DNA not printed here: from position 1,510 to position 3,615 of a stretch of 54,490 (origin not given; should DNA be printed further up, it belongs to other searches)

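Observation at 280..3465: One protein combining TPR, cNMP-binding, PilZ and a PilB-N-like domain, paired with an extended MinD/FlhG-type ATPase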

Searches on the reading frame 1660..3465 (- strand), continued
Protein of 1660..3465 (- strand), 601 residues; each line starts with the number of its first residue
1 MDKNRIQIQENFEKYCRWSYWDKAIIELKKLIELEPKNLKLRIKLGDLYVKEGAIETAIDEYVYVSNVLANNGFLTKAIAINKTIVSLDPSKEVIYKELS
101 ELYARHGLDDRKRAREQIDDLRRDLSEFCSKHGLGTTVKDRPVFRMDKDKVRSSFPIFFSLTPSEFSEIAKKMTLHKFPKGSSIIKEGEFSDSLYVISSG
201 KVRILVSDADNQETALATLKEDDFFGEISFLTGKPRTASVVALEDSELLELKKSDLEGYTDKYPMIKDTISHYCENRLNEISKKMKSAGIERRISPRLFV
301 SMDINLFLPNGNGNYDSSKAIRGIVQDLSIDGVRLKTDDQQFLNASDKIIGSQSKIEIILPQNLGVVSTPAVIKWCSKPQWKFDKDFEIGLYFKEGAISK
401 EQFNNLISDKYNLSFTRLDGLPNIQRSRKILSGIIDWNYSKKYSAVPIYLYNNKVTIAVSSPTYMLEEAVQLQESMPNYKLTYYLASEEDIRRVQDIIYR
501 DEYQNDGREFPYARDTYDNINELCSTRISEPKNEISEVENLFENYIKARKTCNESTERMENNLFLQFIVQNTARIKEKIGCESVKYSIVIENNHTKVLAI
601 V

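Call 30: predict_structure(alignment_id=A1)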
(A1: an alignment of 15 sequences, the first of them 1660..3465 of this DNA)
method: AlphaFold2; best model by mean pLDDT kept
length: 601 residues; sequences in the alignment: 15
mean_pLDDT: 51.0   pTM: 0.31
mean pLDDT of the five models: 51.0, 50.1, 50.0, 49.8, 49.1
residues with pLDDT >= 90: 29; 70-90: 152; 50-70: 76; < 50: 344
segments of 3 or more residues with pLDDT < 50: 109-118, 120-147, 149-153, 290-567, 583-601
pLDDT, mean of each block of 10 residues (from residue 1): 80 75 89 88 88 82 91 82 80 76 68 48 43 30 41 56 67 83 83 84 80 79 77 73 89 72 62 64 57 35 27 30 23 23 25 22 23 22 23 27 34 27 35 36 31 30 35 35 30 28 31 30 28 34 40 38 48 51 42 34 43
secondary structure, 60 per line:
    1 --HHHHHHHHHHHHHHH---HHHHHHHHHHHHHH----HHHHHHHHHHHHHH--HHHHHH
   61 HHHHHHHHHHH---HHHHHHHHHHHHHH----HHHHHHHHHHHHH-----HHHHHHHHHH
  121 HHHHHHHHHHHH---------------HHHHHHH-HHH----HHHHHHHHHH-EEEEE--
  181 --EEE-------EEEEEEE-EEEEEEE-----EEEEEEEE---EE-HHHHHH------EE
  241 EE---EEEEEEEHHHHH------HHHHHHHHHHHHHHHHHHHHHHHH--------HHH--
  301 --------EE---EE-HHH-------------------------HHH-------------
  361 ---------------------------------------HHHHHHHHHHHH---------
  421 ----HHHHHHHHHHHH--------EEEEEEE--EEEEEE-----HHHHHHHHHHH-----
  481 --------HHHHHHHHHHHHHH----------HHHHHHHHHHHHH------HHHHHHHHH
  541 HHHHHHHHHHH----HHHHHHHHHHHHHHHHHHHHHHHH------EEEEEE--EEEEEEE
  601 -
elements in order: H3-17 H21-34 H39-52 H55-71 H75-88 H93-105 H111-132 H148-154 H163-172 E174-178 E183-185 E193-199 E201-207 E213-220 H227-232 E239-242 E246-252 H253-257 H264-287 H400-411 H425-436 E445-451 E454-459 H465-475 H489-502 H513-525 H532-551 H556-579 E586-591 E594-600

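Call 44: search_protein_families(library=ncbifam, proteins=[P0032, P0035, P0037, P0040, P0018, P0006], max_evalue=0.00001)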
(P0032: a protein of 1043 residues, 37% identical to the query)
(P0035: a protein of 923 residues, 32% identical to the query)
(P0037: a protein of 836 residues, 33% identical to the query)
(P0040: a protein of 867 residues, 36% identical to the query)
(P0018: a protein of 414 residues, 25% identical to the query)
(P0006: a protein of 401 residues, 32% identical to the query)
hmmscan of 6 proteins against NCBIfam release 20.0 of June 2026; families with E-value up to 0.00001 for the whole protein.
P0032 (1043 aa): 20 families
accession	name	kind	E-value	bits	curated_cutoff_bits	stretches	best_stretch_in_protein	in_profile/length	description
NF052243.1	T4PFormProtSgmX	equivalog_domain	9.4e-81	272.5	1800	3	4-216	2-214/1065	type IV pili formation protein SgmX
TIGR02917.1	PEP_TPR_lipo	equivalog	1.7e-29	102.3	312.2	2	174-391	404-615/899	XrtA/PEP-CTERM system TPR-repeat protein PrsT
NF040959.1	MamA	equivalog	1.1e-27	96.8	200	2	174-291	78-195/204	magnetosome protein MamA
TIGR02521.1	type_IV_pilW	equivalog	3.5e-16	59.5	154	0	180-325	78-222/234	type IV pilus biogenesis/stability protein PilW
NF008757.0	PRK11788.1-5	equivalog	7e-15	55.1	363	0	60-242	128-306/388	lipopolysaccharide assembly protein LapB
NF052415.1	T3SS_chap_SctY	equivalog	2.6e-13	50.4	70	0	232-301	3-72/106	type III secretion apparatus assembly chaperone SctY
TIGR02795.1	tol_pal_ybgF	equivalog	4.1e-12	46.7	90.1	0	279-378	12-111/119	tol-pal system protein YbgF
NF033758.1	gliding_GltE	equivalog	5.4e-12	45.4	225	0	915-985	284-355/411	adventurous gliding motility TPR repeat lipoprotein GltE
TIGR02552.1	LcrH_SycD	equivalog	7.5e-11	41.9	104.8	0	915-1034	12-130/136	SycD/LcrH family type III secretion system chaperone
NF033920.0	C39_PA2778_fam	equivalog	4.6e-10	39.3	150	0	208-292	163-247/255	PA2778 family cysteine peptidase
TIGR03939.1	PGA_TPR_OMP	equivalog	5.1e-10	38.2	366.65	0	184-268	103-187/800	poly-beta-1,6 N-acetyl-D-glucosamine export porin PgaA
NF008520.0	PRK11447.1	equivalog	6.1e-10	37.5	858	0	173-377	309-529/1157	cellulose synthase complex outer membrane protein BcsC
NF008755.0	PRK11788.1-3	equivalog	6.5e-10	38.9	430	0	938-1020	53-135/388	lipopolysaccharide assembly protein LapB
NF033762.1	social_mot_Tgl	equivalog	1.4e-09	37.7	225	0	919-1019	29-126/252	social motility TPR repeat lipoprotein Tgl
NF008756.0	PRK11788.1-4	equivalog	1.7e-09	37.2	474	0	173-285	220-331/389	lipopolysaccharide assembly protein LapB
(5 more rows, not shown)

P0035 (923 aa): 18 families
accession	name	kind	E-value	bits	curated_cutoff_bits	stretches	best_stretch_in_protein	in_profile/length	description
NF052243.1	T4PFormProtSgmX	equivalog_domain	3.6e-54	184.5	1800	2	4-205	2-200/1065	type IV pili formation protein SgmX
NF040959.1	MamA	equivalog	4.6e-22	78.5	200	0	795-910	68-173/204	magnetosome protein MamA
TIGR02917.1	PEP_TPR_lipo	equivalog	6.5e-19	67.3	312.2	0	117-172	740-795/899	XrtA/PEP-CTERM system TPR-repeat protein PrsT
NF008757.0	PRK11788.1-5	equivalog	1.5e-11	44.1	363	0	9-165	184-333/388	lipopolysaccharide assembly protein LapB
NF033758.1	gliding_GltE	equivalog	1.8e-11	43.7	225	0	17-61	132-176/411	adventurous gliding motility TPR repeat lipoprotein GltE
TIGR02795.1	tol_pal_ybgF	equivalog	2.2e-08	34.7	90.1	0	333-379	67-113/119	tol-pal system protein YbgF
NF033920.0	C39_PA2778_fam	equivalog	3.2e-08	33.3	150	0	4-71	155-222/255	PA2778 family cysteine peptidase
NF047371.1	FlcA_CTERM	equivalog_domain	1.1e-07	30.8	300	0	15-70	484-538/646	periplasmic flagellar collar protein FlcA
TIGR02521.1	type_IV_pilW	equivalog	1.8e-07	31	154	0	9-64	35-90/234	type IV pilus biogenesis/stability protein PilW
NF040561.1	PrimPol_Msp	equivalog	2.6e-07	29.6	200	0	64-161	30-99/515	CRISPR-associated primase-polymerase type A1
NF008756.0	PRK11788.1-4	equivalog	3.6e-07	29.5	474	0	112-171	179-238/389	lipopolysaccharide assembly protein LapB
TIGR03939.1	PGA_TPR_OMP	equivalog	3.6e-07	28.8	366.65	0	120-173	402-455/800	poly-beta-1,6 N-acetyl-D-glucosamine export porin PgaA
NF002725.1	PRK02603.1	equivalog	5e-07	29.9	143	0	54-111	67-124/173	photosystem I assembly protein Ycf3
NF008755.0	PRK11788.1-3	equivalog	7.2e-07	28.9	430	0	112-175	179-242/388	lipopolysaccharide assembly protein LapB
NF033762.1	social_mot_Tgl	equivalog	7.2e-07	28.8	225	0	798-867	31-95/252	social motility TPR repeat lipoprotein Tgl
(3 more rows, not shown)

P0037 (836 aa): 16 families
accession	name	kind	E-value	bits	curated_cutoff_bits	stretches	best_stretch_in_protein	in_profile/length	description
NF052243.1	T4PFormProtSgmX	equivalog_domain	6.9e-49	167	1800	2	4-214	2-213/1065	type IV pili formation protein SgmX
NF040959.1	MamA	equivalog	1.3e-28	99.8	200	2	162-290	32-161/204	magnetosome protein MamA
TIGR02917.1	PEP_TPR_lipo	equivalog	1.7e-26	92.4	312.2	1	179-289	511-622/899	XrtA/PEP-CTERM system TPR-repeat protein PrsT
NF052415.1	T3SS_chap_SctY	equivalog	2.4e-17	63.4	70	0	117-169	10-62/106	type III secretion apparatus assembly chaperone SctY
TIGR02521.1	type_IV_pilW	equivalog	1.7e-13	50.7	154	0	10-67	36-93/234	type IV pilus biogenesis/stability protein PilW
NF033758.1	gliding_GltE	equivalog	1.2e-12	47.6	225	0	63-112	124-173/411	adventurous gliding motility TPR repeat lipoprotein GltE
NF008757.0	PRK11788.1-5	equivalog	2.8e-12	46.5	363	1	59-278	69-292/388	lipopolysaccharide assembly protein LapB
NF033920.0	C39_PA2778_fam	equivalog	2.1e-10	40.4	150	0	4-70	155-221/255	PA2778 family cysteine peptidase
TIGR02795.1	tol_pal_ybgF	equivalog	4.6e-10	40.1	90.1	0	13-69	47-106/119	tol-pal system protein YbgF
NF033762.1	social_mot_Tgl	equivalog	1.5e-08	34.3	225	0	707-779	27-94/252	social motility TPR repeat lipoprotein Tgl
NF008520.0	PRK11447.1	equivalog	1.5e-08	33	858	0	12-66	276-330/1157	cellulose synthase complex outer membrane protein BcsC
NF002725.1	PRK02603.1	equivalog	7e-08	32.7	143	0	14-90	81-151/173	photosystem I assembly protein Ycf3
NF008756.0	PRK11788.1-4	equivalog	1.2e-07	31.2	474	0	65-262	75-277/389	lipopolysaccharide assembly protein LapB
NF047507.1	TPR_BatC_Lepto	exception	1.3e-06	28.1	175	0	709-780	56-125/214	TPR repeat-containing protein BatC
NF040561.1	PrimPol_Msp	equivalog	1.3e-06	27.3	200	0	9-94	29-110/515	CRISPR-associated primase-polymerase type A1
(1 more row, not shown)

P0040 (867 aa): 21 families
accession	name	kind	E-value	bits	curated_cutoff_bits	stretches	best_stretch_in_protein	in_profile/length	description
NF052243.1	T4PFormProtSgmX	equivalog_domain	6e-48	163.9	1800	2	4-193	2-191/1065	type IV pili formation protein SgmX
NF040959.1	MamA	equivalog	1.6e-23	83.3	200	1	738-852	67-169/204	magnetosome protein MamA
TIGR02917.1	PEP_TPR_lipo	equivalog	1.4e-22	79.4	312.2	1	117-176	740-799/899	XrtA/PEP-CTERM system TPR-repeat protein PrsT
NF008757.0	PRK11788.1-5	equivalog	2.4e-12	46.7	363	1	59-309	69-324/388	lipopolysaccharide assembly protein LapB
TIGR02521.1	type_IV_pilW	equivalog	1e-11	44.8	154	0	111-174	29-92/234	type IV pilus biogenesis/stability protein PilW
NF033758.1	gliding_GltE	equivalog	1.5e-11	43.9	225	0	180-283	99-203/411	adventurous gliding motility TPR repeat lipoprotein GltE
TIGR02795.1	tol_pal_ybgF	equivalog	7.8e-11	42.6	90.1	0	12-71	46-108/119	tol-pal system protein YbgF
NF052415.1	T3SS_chap_SctY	equivalog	1.5e-09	38.3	70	0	117-178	10-71/106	type III secretion apparatus assembly chaperone SctY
TIGR03939.1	PGA_TPR_OMP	equivalog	9.6e-09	34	366.65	0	12-77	402-467/800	poly-beta-1,6 N-acetyl-D-glucosamine export porin PgaA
NF008756.0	PRK11788.1-4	equivalog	1.9e-08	33.7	474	0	67-231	77-244/389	lipopolysaccharide assembly protein LapB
NF033920.0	C39_PA2778_fam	equivalog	4.7e-08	32.8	150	0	4-71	155-222/255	PA2778 family cysteine peptidase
NF033762.1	social_mot_Tgl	equivalog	1.4e-07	31.1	225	0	737-810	26-94/252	social motility TPR repeat lipoprotein Tgl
TIGR02552.1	LcrH_SycD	equivalog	4e-07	29.8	104.8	0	117-194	56-133/136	SycD/LcrH family type III secretion system chaperone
NF008755.0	PRK11788.1-3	equivalog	4.8e-07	29.4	430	0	15-316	47-327/388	lipopolysaccharide assembly protein LapB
TIGR00540.1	TPR_hemY_coli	hypoth_equivalog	7.1e-07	28.3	142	0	17-68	304-355/385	heme biosynthesis-associated TPR protein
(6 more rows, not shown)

P0018 (414 aa): 6 families
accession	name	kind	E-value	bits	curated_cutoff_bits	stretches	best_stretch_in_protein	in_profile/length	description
NF058543.1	ActPatMycb56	equivalog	4.8e-24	84.8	460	2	284-398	4-117/317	acetyltransferase Pat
NF008732.0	PRK11753.1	equivalog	2.8e-20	72.7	266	2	162-275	17-131/214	cAMP-activated global transcriptional regulator CRP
NF041163.2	encap_f2b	equivalog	2.3e-18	66.5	400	2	148-269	74-197/450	family 2B encapsulin nanocompartment shell protein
TIGR03896.1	cyc_nuc_ocin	subfamily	3.2e-18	66.1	161.05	2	168-296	8-140/317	bacteriocin-type transport-associated protein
NF006901.0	PRK09392.1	equivalog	4.1e-09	36.1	211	1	307-398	38-130/236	transcriptional activator FtrB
NF010499.0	PRK13918.1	equivalog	1.8e-08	34.2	274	0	300-380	13-92/205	CRP/FNR family transcriptional regulator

P0006 (401 aa): 10 families
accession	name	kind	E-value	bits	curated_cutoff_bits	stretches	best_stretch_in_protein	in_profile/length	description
NF008732.0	PRK11753.1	equivalog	1.1e-32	113.3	266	2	270-384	17-132/214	cAMP-activated global transcriptional regulator CRP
NF041163.2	encap_f2b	equivalog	2.3e-22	79.8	400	2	251-376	69-196/450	family 2B encapsulin nanocompartment shell protein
TIGR03896.1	cyc_nuc_ocin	subfamily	1.7e-16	60.5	161.05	2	284-363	16-99/317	bacteriocin-type transport-associated protein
NF058543.1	ActPatMycb56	equivalog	5.2e-16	58.4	460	1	260-374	3-115/317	acetyltransferase Pat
TIGR03697.1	NtcA_cyano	equivalog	4.6e-13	49.4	244.95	0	287-381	4-100/193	global nitrogen regulator NtcA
NF006901.0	PRK09392.1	equivalog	2.7e-10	40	211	0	258-370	12-123/236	transcriptional activator FtrB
NF010499.0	PRK13918.1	equivalog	6.9e-10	38.8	274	0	280-340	16-74/205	CRP/FNR family transcriptional regulator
NF052243.1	T4PFormProtSgmX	equivalog_domain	1.2e-09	37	1800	1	9-99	14-104/1065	type IV pili formation protein SgmX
NF007707.0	PRK10402.1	subfamily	7e-09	35.6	180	0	148-233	34-119/226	transcriptional regulator YeiL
NF052518.1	TransRegLdrP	equivalog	1.3e-08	35.1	300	0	287-341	10-64/195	transcriptional regulator LdrP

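Call 71: search_protein_families(library=pfam, alignment_id=A2, max_evalue=0.05)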
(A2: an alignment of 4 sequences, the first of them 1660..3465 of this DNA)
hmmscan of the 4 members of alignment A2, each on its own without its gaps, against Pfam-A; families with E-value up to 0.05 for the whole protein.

A. member 1, window:1660-3465:- (601 aa): 7 families
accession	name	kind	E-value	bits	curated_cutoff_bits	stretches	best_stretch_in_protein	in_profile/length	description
PF00027.35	cNMP_binding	-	2.9e-24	85.3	27.5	1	176-259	2-85/89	Cyclic nucleotide-binding domain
PF05157.20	MshEN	-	1.1e-05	25.7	23.1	1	433-501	20-86/90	MshEN domain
PF07238.19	PilZ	-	0.0013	19.5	22.5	1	291-379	1-75/102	PilZ domain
PF14559.12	TPR_19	-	0.0026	18.5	25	1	22-59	8-45/68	Tetratricopeptide repeat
PF13414.12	TPR_11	-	0.0031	17.6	26.8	1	21-53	10-42/42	TPR repeat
PF20225.4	DUF6584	-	0.0089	16.5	27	1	23-58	21-56/171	Family of unknown function (DUF6584)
PF13431.12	TPR_17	-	0.017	15.8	24.4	0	28-59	2-33/34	Tetratricopeptide repeat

B. families by the number of members that match (of 4 scanned): 7 families
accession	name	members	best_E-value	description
PF00027.35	cNMP_binding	4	1.2e-24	Cyclic nucleotide-binding domain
PF05157.20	MshEN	4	1e-06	MshEN domain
PF07238.19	PilZ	4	0.00055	PilZ domain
PF14559.12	TPR_19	4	0.00096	Tetratricopeptide repeat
PF13414.12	TPR_11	4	0.0011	TPR repeat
PF20225.4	DUF6584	4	0.003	Family of unknown function (DUF6584)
PF13431.12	TPR_17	4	0.015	Tetratricopeptide repeat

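Call 72: find_encoding_contigs(protein=P0006, flank=8000, max_places=2)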
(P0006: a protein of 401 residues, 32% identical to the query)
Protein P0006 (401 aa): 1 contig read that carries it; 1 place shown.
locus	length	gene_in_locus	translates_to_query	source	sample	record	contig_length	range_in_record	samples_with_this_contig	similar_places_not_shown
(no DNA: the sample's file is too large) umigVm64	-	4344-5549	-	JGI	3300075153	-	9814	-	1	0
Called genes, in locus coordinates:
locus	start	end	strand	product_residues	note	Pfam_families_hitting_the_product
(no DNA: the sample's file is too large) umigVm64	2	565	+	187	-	?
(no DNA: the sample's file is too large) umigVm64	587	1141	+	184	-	PF00156:Pribosyltran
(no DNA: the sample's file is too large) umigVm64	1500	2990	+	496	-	PF01336:tRNA_anti-codon, PF00152:tRNA-synt_2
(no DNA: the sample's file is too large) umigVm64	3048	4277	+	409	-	PF12704:MacB_PCD, PF02687:FtsX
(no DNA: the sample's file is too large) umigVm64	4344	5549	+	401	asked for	PF14559:TPR_19 (faint), PF00027:cNMP_binding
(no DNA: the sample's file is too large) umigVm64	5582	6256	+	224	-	PF00005:ABC_tran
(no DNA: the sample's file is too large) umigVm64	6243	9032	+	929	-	PF07244:POTRA, PF08478:POTRA_1 (faint), PF07244:POTRA, PF08479:POTRA_2 (faint), PF07244:POTRA, PF01103:Omp85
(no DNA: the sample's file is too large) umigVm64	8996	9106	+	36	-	-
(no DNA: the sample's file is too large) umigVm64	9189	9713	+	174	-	PF03938:OmpH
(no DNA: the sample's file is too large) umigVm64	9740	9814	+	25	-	?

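Call 73: find_encoding_contigs(protein=P0018, flank=8000, max_places=2)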
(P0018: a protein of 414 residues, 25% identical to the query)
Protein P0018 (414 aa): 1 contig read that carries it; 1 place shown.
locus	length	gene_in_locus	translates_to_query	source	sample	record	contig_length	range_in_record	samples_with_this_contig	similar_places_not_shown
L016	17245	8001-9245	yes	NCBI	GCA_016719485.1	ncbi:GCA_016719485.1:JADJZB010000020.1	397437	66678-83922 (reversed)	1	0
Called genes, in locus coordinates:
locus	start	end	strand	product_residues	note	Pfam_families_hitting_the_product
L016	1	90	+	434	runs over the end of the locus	PF00291:PALP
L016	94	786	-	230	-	PF13717:Zn_ribbon_4, PF13719:Zn_ribbon_5 (weak), PF16697:Yop-YscD_cpl, PF00498:FHA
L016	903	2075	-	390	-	PF00266:Aminotran_5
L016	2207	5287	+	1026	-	PF17957:Big_7 (faint), PF13519:VWA_2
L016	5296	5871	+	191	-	PF02545:Maf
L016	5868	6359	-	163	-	PF00990:GGDEF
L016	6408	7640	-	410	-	PF00990:GGDEF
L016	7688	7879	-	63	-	-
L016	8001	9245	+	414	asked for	PF14559:TPR_19 (faint), PF00027:cNMP_binding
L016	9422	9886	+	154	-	PF04073:tRNA_edit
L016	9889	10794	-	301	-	PF13489:Methyltransf_23, PF01209:Ubie_methyltran (weak), PF13847:Methyltransf_31, PF08241:Methyltransf_11, PF08242:Methyltransf_12, PF13649:Methyltransf_25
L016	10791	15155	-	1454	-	PF09586:YfhO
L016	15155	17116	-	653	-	PF00999:Na_H_Exchanger, PF02254:TrkA_N, PF02080:TrkA_C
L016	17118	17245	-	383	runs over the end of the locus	-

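Call 75: search_protein_families(library=padloc, proteins=[window:1660-3465:-], max_evalue=0.001)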
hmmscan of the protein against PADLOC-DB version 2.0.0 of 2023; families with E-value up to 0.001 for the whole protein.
window:1660-3465:- (601 aa): 5 families
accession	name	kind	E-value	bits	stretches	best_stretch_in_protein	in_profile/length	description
PDLC02371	PycTIR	-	3.2e-15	54.2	1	167-289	31-149/288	-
PDLC00731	Effector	-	6.9e-15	52.8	1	167-288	34-151/306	TIR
PDLC00732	Effector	-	8e-10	36.1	1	167-288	30-147/301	TIR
PDLC00734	PycC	-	1.5e-07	28.9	1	169-284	29-145/374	Pycsar cyclase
PDLC00730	Effector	-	0.00028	18.2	1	173-252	56-130/299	TIR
